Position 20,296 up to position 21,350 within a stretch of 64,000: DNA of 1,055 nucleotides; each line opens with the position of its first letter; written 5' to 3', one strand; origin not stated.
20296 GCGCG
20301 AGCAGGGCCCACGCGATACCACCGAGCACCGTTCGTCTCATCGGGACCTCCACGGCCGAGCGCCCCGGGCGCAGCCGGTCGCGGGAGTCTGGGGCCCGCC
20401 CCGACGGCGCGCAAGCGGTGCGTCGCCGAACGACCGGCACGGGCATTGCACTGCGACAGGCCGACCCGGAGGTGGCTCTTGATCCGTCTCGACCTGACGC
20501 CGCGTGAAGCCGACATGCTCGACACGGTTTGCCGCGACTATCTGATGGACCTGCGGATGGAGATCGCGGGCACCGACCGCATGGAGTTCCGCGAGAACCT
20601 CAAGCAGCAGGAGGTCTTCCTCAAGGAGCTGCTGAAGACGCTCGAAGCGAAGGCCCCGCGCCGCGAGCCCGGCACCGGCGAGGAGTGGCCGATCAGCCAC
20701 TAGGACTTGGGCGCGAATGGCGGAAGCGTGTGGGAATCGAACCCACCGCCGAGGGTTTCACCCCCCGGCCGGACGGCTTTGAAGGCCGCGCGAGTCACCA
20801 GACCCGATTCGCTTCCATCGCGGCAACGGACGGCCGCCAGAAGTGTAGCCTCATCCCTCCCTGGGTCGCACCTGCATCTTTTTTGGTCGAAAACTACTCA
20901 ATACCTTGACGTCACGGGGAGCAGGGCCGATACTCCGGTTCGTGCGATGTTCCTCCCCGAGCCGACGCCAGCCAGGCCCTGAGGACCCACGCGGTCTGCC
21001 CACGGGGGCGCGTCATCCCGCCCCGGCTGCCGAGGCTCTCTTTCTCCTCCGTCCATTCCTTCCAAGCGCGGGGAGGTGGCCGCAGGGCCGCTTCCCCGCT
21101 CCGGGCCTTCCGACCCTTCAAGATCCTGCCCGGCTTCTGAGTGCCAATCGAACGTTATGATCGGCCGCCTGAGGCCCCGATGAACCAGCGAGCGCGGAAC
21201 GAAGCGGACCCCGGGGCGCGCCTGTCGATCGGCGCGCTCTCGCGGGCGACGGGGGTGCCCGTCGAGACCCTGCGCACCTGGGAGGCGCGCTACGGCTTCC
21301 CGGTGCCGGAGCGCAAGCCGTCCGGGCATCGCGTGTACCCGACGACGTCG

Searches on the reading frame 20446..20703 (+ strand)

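Call 14: search_protein_families(library=pfam, proteins=[window:20446-20703:+], max_evalue=0.001)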
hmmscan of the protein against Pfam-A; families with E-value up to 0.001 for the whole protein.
window:20446-20703:+ (85 aa): 0 families

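Call 44: search_protein_families(library=pfam, proteins=[window:20446-20703:+], max_evalue=0.5)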
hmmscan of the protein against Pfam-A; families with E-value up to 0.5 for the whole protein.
window:20446-20703:+ (85 aa): 2 families
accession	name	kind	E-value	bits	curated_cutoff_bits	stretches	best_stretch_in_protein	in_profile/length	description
PF03683.19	UPF0175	-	0.082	13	27.9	1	39-59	41-61/75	Uncharacterised protein family (UPF0175)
PF06957.17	COPI_C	-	0.096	11.8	25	1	21-55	231-262/405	Coatomer (COPI) alpha subunit C-terminus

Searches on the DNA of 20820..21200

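Call 58: search_rna_families(source=window, start=20820, end=21200, threshold=evalue, max_evalue=1, show_alignments=1)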
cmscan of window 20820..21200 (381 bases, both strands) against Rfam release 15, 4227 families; matches with E-value up to 1: 1.
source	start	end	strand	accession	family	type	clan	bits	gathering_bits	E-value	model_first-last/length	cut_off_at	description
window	21065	21101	-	RF02468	Ms_IGR-4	Gene; sRNA;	-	19.1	55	0.65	1-38/38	no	Mycobacterium sRNA Ms_IGR-4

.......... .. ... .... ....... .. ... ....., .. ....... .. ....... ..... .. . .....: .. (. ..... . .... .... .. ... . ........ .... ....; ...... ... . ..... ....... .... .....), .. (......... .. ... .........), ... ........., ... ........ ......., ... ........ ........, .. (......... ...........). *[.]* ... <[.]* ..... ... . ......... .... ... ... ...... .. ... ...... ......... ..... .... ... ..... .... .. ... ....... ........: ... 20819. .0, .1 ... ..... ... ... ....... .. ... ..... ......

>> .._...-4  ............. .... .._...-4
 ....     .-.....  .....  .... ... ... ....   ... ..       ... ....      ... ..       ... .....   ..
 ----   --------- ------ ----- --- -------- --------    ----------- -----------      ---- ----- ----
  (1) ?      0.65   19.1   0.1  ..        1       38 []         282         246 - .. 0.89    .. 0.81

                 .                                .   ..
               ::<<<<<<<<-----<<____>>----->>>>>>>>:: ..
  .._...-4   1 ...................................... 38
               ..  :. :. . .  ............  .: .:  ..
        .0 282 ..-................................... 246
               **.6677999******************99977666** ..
